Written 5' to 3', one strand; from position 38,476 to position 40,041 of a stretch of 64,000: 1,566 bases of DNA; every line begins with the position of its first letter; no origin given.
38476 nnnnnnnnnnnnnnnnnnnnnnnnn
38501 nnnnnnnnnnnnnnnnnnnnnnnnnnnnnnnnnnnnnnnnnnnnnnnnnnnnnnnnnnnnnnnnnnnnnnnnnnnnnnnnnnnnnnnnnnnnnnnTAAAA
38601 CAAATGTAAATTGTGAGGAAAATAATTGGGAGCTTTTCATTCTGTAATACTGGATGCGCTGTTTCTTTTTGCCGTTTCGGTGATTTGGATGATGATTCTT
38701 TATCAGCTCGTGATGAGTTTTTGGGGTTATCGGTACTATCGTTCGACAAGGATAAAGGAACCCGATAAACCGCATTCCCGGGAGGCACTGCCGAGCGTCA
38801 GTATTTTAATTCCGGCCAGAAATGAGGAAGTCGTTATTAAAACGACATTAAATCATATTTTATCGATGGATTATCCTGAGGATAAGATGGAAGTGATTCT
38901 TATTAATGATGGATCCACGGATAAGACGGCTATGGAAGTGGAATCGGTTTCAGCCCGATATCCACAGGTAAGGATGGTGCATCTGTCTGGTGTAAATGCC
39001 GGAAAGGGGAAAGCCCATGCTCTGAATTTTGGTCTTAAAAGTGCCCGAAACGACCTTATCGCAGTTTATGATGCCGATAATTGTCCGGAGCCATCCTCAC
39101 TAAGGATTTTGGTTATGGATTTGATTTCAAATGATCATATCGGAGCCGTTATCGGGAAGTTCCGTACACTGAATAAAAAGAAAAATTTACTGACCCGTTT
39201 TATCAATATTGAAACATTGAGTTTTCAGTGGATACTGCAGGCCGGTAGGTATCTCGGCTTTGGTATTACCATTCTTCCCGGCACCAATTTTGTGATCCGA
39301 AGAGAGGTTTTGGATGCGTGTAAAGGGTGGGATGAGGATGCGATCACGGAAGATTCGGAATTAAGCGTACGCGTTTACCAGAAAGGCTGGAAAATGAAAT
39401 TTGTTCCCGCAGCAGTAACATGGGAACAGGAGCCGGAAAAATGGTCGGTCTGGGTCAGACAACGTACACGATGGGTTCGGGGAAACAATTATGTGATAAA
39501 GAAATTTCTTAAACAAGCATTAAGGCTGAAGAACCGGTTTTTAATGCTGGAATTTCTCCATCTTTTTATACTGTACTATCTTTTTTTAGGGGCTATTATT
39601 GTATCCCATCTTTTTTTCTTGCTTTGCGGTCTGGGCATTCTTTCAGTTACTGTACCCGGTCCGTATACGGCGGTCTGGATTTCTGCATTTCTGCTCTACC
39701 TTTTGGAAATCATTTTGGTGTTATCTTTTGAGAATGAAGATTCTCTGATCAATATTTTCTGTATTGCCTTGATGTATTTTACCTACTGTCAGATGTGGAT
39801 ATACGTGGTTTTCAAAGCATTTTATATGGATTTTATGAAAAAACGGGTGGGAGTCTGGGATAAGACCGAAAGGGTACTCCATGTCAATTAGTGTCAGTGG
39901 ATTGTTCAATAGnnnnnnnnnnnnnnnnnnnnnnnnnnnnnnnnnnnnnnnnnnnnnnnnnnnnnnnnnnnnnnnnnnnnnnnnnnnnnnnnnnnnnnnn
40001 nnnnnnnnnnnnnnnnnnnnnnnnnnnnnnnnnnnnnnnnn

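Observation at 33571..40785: Diderm YdaL/YdaM-like exopolysaccharide system with a giant fused processing enzyme and an OM barrel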

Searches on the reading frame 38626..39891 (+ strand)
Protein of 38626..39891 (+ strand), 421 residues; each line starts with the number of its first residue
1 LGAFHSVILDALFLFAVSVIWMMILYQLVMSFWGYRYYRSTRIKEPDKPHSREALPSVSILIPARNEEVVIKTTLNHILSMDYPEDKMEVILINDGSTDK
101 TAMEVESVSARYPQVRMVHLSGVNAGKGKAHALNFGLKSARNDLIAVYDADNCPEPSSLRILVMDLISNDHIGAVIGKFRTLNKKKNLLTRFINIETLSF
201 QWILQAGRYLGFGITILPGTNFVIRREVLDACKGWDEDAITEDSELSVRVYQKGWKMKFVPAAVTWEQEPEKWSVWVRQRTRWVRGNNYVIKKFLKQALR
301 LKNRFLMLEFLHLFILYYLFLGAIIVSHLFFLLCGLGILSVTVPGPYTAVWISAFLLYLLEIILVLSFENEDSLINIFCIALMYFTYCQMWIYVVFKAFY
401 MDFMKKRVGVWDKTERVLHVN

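Call 5: search_protein_families(library=pfam, proteins=[window:38626-39891:+], max_evalue=0.1)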
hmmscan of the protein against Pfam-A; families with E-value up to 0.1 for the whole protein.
window:38626-39891:+ (421 aa): 8 families
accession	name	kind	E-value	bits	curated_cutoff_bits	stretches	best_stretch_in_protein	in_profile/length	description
PF13641.12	Glyco_tranf_2_3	-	2.4e-36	126.3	27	1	56-286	1-230/230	Glycosyltransferase like family 2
PF00535.33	Glycos_transf_2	-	7.9e-27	94.7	23.3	1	59-230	1-165/168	Glycosyl transferase family 2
PF13632.12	Glyco_trans_2_3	-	2.3e-24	86.7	27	1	145-358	2-193/198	Glycosyl transferase family group 2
PF13506.12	Glyco_transf_21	-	7.6e-14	52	21.7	1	125-284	14-173/174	Glycosyl transferase family 21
PF10111.15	Glyco_tranf_2_2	-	7.9e-11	42.4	27.3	1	59-269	1-218/276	Glycosyltransferase like family 2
PF03142.21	Chitin_synth_2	-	1e-07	31.5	27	1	247-384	335-468/527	Chitin synthase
PF13704.12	Glyco_tranf_2_4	-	0.0059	17.5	27.5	1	65-152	1-82/98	Glycosyl transferase family 2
PF03452.20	Anp1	-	0.023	14.6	28.8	1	50-110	15-77/263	Anp1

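Call 6: search_protein_families(library=ncbifam, proteins=[window:38626-39891:+], max_evalue=0.1)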
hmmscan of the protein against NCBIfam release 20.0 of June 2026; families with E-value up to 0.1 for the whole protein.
window:38626-39891:+ (421 aa): 34 families (the best 25 are shown)
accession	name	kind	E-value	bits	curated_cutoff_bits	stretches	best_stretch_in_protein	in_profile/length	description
TIGR03937.1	PgaC_IcaA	equivalog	2.9e-49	168.1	422.3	1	22-401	11-389/407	poly-beta-1,6-N-acetyl-D-glucosamine synthase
TIGR03030.1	CelA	equivalog_domain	8.4e-32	110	699.1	1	21-342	95-434/714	UDP-forming cellulose synthase catalytic subunit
TIGR03965.1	mycofact_glyco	equivalog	4.8e-29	101.6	280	1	49-287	67-300/467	mycofactocin biosynthesis glycosyltransferase MftF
TIGR03111.1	glyc2_xrt_Gpos1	hypoth_equivalog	4.3e-25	88.4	363.95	1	15-394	9-393/439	TIGR03111 family XrtG-associated glycosyltransferase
NF008558.0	PRK11498.1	equivalog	5.7e-25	87.4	992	1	7-294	230-515/872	UDP-forming cellulose synthase catalytic subunit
TIGR04242.1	nodulat_NodC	equivalog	8.3e-23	81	550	2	23-196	18-185/395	chitooligosaccharide synthase NodC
NF041875.1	EPS_EpsD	equivalog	2.1e-20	73.4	370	1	58-288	1-228/325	exopolysaccharide biosynthesis glycosyltransferase EpsD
NF053846.1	glyco_with_XrtP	equivalog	5.4e-19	68.2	520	1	42-388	27-411/440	XrtP-associated glycosyltransferase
TIGR03469.1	HpnB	hypoth_equivalog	7.5e-19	68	379.25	1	16-185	7-180/386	hopene-associated glycosyltransferase HpnB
NF041865.1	EpsU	equivalog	6.2e-17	61.7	700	1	44-360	26-344/394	exopolysaccharide biosynthesis GT2 family glycosyltransferase EpsU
TIGR04283.1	glyco_like_mftF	equivalog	1.1e-16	61.1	182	1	58-267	1-185/221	TIGR04283 family arsenosugar biosynthesis glycosyltransferase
NF007482.0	PRK10073.1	equivalog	1.1e-13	51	423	1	55-173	5-116/334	glycosyltransferase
NF010496.0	PRK13915.1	equivalog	4.6e-12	45.6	262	1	56-183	31-160/307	glucosyl-3-phosphoglycerate synthase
TIGR03472.1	HpnI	equivalog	1.7e-11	43.6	310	1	20-287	12-272/373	bacteriohopanetetrol glucosamine biosynthesis glycosyltransferase HpnI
NF047683.1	TeichurnBiosyTuaG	equivalog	1.9e-11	44.1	400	1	55-203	5-148/252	teichuronic acid biosynthesis protein TuaG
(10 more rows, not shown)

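Call 8: search_solved_structures(query=window:38626-39891:+, max_evalue=0.001)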
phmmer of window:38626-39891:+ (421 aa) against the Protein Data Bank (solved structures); distinct sequences matched with E-value up to 0.001: 30.
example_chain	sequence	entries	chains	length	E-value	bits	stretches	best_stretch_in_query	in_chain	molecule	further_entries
5ej1_A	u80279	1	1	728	3.8e-21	78.8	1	8-342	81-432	Putative cellulose synthase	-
4hg6_A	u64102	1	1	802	4.6e-21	78.5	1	8-342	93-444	Cellulose Synthase Subunit A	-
4p00_A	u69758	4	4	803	4.7e-21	78.5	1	8-342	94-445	Cellulose Synthase A subunit | Cellulose Synthase subunit A | Putative cellulose synthase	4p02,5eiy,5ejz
9b8v_E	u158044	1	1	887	1.7e-19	73.4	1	7-318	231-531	Cellulose synthase catalytic subunit [UDP-forming]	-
7lby_A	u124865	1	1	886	1.7e-19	73.4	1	7-318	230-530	Cellulose synthase catalytic subunit [UDP-forming]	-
9fmv_A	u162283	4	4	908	1.8e-19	73.3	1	7-318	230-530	Cellulose synthase catalytic subunit [UDP-forming]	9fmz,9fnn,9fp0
6yv7_A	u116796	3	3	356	3e-18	69.3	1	37-280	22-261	Glycosyl transferase, family 2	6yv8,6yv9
6yv7_B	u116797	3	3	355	3.1e-18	69.2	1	38-280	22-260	Glycosyl transferase, family 2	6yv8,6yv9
2z87_A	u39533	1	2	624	8.4e-17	64.5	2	42-194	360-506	Chondroitin synthase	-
2z86_A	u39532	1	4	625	8.5e-17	64.5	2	42-194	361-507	Chondroitin synthase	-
6p61_A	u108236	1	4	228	1.4e-12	50.7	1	50-191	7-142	Glycosyltransferase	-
8smm_A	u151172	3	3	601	1.1e-08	37.7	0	11-106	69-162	Hyaluronan synthase 1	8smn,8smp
5hea_A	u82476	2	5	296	1.8e-07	33.8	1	58-186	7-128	Putative glycosyltransferase (GalT1)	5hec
5tze_C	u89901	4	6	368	2.3e-07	33.4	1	58-182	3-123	Glycosyl transferase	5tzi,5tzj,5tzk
5tz8_A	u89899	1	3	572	4.8e-07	32.4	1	58-182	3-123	Glycosyl transferase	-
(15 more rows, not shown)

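Call 46: search_dna_similar(query=window:38626-39891:+, collection=plasmids, mode=protein, max_evalue=1e-20, max_rows=30)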
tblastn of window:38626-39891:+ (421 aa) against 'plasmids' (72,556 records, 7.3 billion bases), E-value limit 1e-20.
Records with a match: 270; places in all: 280; records where one place covers at least 80% of the query: 25.
Best place of each record, by identity: <60% 270.
By first word of the organism name: Ralstonia 129; Escherichia 29; Lactiplantibacillus 12; Bacillus 11; Acinetobacter 10; Sphingobium 8; Enterobacter 7; Klebsiella 6; Staphylococcus 6; Levilactobacillus 5; and 31 more.
By predicted mobility (MOB-suite, as given by PLSDB): mobilizable 150; non-mobilizable 93; conjugative 27.
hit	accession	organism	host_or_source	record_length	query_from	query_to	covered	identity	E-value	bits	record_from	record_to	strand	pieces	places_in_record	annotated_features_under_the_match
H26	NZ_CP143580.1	Enterococcus faecalis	Homo sapiens,bacterial isolate,sonicate ...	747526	2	416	99%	42.8%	4e-101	337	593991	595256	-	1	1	glycosyltransferase | hypothetical protein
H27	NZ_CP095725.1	Listeria innocua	Homo sapiens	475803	7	416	97%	42.9%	2e-97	326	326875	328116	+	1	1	glycosyltransferase family 2 protein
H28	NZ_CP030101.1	Listeria monocytogenes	Environment,water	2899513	7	416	97%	42.7%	3e-97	325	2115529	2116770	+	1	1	none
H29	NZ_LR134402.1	Listeria monocytogenes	Homo sapiens,Vein blood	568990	7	416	97%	42.7%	4e-97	325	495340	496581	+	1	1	glycosyltransferase family 2 protein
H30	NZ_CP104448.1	Acinetobacter baumannii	Homo sapiens,sputum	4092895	2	416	99%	39.1%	2e-79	274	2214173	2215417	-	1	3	none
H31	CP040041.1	Acinetobacter baumannii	Homo sapiens,blood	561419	2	416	99%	39.1%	1e-78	271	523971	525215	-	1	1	glycosyltransferase family 2 protein | hypothetical protein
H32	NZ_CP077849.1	Acinetobacter baumannii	Homo sapiens,Rectal swab_P28_BU14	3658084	2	416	99%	39.1%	1e-78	271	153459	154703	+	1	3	none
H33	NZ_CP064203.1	Acinetobacter baumannii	Homo sapiens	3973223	2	416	99%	39.1%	1e-78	271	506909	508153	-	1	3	none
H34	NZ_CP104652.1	Acinetobacter variabilis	Homo sapiens,Wound/Abscess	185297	8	408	95%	38.7%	9e-79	272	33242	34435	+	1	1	glycosyltransferase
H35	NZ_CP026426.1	Acinetobacter sp. ACNIH1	-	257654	8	408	95%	38.7%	9e-79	272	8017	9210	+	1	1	glycosyltransferase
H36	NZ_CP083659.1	Acinetobacter variabilis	-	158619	8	408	95%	38.7%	2e-78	271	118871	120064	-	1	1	glycosyltransferase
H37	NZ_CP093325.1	Bacillus sp. N5-665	whole organism,peat soil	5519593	12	416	96%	35.9%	5e-70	247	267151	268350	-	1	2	none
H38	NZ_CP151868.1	Bacillus thuringiensis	tobacco,mixed culture,leaves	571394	48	416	88%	38.3%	1e-69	246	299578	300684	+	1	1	glycosyltransferase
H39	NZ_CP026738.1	Priestia megaterium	Sporobolus anglicus,cell ...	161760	7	416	97%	32.2%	2e-59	216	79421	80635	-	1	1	glycosyltransferase | hypothetical protein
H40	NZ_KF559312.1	Latilactobacillus sakei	-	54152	56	416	86%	33.2%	3e-43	169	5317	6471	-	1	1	glycosyltransferase family 2 protein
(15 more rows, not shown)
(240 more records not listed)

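Call 47: get_annotated_region(hit=H29, flank=7000)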
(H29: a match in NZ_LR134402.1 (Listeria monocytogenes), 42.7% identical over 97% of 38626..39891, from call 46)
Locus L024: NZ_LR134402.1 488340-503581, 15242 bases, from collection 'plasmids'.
description: Listeria monocytogenes strain NCTC7974 plasmid 5, complete sequence
organism: Listeria monocytogenes (NCBI taxid 1639)
taxonomy: Bacteria; Bacillota; Bacilli; Bacillales; Listeriaceae; Listeria; Listeria monocytogenes
host: -; source: Homo sapiens,Vein blood; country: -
typing (MOB-suite, as given by PLSDB): non-mobilizable
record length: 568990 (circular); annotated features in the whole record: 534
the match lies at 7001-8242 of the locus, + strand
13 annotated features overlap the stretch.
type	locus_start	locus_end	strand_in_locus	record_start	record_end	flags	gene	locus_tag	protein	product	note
CDS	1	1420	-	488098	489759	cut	-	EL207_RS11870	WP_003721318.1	SulP family inorganic anion transporter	-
CDS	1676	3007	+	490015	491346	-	-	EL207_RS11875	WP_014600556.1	DUF1254 domain-containing protein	-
CDS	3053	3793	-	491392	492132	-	-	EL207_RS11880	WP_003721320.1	MerR family transcriptional regulator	GO:0006355 - regulation of DNA-templated transcription [Evidence IEA]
CDS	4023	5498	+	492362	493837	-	-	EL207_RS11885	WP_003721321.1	membrane protein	-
CDS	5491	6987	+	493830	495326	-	-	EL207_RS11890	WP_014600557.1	DUF2334 domain-containing protein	-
CDS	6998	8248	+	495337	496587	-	-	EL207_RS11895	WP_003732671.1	glycosyltransferase family 2 protein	-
CDS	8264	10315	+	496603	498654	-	-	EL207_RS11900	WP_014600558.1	cellulose biosynthesis cyclic di-GMP-binding regulatory protein BcsB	GO:0006011 - UDP-glucose metabolic process [Evidence IEA]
CDS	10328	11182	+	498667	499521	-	-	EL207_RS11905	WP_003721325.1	diguanylate cyclase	-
CDS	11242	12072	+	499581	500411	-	-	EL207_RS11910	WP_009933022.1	methyltransferase domain-containing protein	-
CDS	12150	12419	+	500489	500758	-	-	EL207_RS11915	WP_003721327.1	ACT domain-containing protein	-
CDS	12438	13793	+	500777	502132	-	-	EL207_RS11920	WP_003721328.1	PFL family protein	-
CDS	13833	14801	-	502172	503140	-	-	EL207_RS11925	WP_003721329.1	LacI family DNA-binding transcriptional regulator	-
CDS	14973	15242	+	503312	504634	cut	-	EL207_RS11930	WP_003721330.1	6-phospho-beta-glucosidase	GO:0005975 - carbohydrate metabolic process [Evidence IEA]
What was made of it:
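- Closest known: Listeria monocytogenes pssA-E. Same: A DUF2334 protein is encoded directly beside the synthase gene (call 47).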

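Call 48: get_annotated_region(hit=H38, flank=7000)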
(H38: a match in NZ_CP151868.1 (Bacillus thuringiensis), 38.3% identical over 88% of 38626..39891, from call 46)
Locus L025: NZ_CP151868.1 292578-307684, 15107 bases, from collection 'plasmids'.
description: Bacillus thuringiensis strain YB6 plasmid unnamed1, complete sequence
organism: Bacillus thuringiensis (NCBI taxid 1428)
taxonomy: Bacteria; Bacillota; Bacilli; Bacillales; Bacillaceae; Bacillus; Bacillus thuringiensis
host: -; source: tobacco,mixed culture,leaves; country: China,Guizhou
typing (MOB-suite, as given by PLSDB): non-mobilizable
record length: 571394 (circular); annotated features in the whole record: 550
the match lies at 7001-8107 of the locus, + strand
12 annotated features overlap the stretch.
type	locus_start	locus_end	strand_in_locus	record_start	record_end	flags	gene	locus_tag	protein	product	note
CDS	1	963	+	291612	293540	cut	-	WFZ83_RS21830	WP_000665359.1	LTA synthase family protein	-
CDS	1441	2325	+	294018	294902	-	-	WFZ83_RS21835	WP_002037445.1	D-amino-acid transaminase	-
CDS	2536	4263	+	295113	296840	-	-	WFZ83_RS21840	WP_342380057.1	SH3 domain-containing protein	-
CDS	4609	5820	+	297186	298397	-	-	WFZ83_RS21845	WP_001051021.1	NupC/NupG family nucleoside CNT transporter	GO:0015858 - nucleoside transport [Evidence IEA]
CDS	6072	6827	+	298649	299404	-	-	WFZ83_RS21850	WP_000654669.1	diguanylate cyclase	-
CDS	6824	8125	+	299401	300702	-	-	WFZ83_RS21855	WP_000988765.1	glycosyltransferase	-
CDS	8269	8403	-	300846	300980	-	-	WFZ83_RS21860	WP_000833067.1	hypothetical protein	-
CDS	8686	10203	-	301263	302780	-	opuD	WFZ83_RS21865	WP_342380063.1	glycine betaine transporter OpuD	-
CDS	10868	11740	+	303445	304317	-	-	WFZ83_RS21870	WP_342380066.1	cell wall-binding protein EntA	-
CDS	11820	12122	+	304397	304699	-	-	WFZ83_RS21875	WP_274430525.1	DUF3910 family protein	-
CDS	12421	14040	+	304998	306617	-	-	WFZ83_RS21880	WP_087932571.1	hypothetical protein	-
CDS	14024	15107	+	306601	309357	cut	-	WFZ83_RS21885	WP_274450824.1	DEAD/DEAH box helicase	-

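Call 99: get_annotated_region(hit=H37, flank=9000)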
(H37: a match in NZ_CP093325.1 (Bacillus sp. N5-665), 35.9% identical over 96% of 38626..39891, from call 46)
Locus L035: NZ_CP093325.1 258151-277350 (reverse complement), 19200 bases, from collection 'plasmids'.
description: Bacillus sp. N5-665 strain N5/665 plasmid p1, complete sequence
organism: Bacillus sp. N5-665 (NCBI taxid 2925318)
taxonomy: Bacteria; Bacillota; Bacilli; Bacillales; Bacillaceae; Bacillus; Bacillus sp. N5-665
host: -; source: whole organism,peat soil; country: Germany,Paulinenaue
typing (MOB-suite, as given by PLSDB): non-mobilizable
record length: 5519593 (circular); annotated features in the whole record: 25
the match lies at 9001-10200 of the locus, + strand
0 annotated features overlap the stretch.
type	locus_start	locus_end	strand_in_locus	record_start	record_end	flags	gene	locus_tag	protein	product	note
